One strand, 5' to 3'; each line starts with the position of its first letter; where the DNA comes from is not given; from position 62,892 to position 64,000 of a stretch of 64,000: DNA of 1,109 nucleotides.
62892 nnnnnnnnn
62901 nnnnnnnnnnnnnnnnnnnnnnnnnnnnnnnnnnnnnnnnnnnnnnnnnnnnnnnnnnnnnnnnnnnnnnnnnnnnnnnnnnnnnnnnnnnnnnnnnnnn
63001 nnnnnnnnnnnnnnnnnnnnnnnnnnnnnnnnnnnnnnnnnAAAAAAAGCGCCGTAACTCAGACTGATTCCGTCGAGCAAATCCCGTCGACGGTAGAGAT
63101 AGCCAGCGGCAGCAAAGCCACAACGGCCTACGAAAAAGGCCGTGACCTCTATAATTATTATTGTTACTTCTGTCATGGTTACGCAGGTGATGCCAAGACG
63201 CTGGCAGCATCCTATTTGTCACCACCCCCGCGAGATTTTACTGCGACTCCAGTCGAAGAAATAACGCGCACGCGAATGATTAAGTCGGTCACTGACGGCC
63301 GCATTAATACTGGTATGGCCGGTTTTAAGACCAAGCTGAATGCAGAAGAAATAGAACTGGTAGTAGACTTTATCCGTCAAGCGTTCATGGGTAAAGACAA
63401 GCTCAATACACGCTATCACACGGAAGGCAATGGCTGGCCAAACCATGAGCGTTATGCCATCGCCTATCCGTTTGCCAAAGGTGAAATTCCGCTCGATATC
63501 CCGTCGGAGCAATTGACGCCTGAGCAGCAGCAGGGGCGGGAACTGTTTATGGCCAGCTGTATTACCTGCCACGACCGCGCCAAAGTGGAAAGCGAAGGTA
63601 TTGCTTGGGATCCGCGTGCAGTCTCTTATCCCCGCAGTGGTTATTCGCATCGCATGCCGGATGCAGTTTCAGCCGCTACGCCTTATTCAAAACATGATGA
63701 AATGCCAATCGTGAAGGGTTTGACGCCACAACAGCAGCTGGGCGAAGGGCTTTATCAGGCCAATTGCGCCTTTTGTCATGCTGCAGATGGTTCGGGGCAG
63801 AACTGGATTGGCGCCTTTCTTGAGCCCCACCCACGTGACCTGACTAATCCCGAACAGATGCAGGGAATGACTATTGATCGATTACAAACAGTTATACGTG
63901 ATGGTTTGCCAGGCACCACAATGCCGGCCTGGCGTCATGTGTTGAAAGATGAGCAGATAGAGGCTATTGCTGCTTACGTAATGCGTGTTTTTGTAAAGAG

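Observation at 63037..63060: A9 homopolymer at the exact junction of two cytochrome reading frames: frameshift-dependent fusion, phase variation, or sequencing error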

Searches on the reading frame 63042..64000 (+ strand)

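Call 7: search_protein_families(library=pfam, proteins=[window:63042-64000:+], max_evalue=0.01)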
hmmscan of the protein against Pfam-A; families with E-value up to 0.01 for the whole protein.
window:63042-64000:+ (319 aa): 5 families
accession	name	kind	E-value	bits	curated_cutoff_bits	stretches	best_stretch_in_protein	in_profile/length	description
PF13442.11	Cytochrome_CBB3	-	4.5e-32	110.6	27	2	231-313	3-68/68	Cytochrome C oxidase, cbb3-type, subunit III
PF00034.26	Cytochrom_C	-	9.5e-21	75.4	21.3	2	233-314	3-87/90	Cytochrome c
PF14495.11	Cytochrom_C550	-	6.5e-06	26.3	27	0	158-179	21-43/136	Cytochrome c-550 domain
PF22113.1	Mtrc-MtrF_II-IV_dom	-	0.0015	18.5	30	0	165-251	23-93/176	Outer membrane cytochrome MtrC/MtrF-like, domains II/IV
PF14522.11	Cytochrome_C7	-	0.0075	16.5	24.8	0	167-183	43-54/67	Cytochrome c7 and related cytochrome c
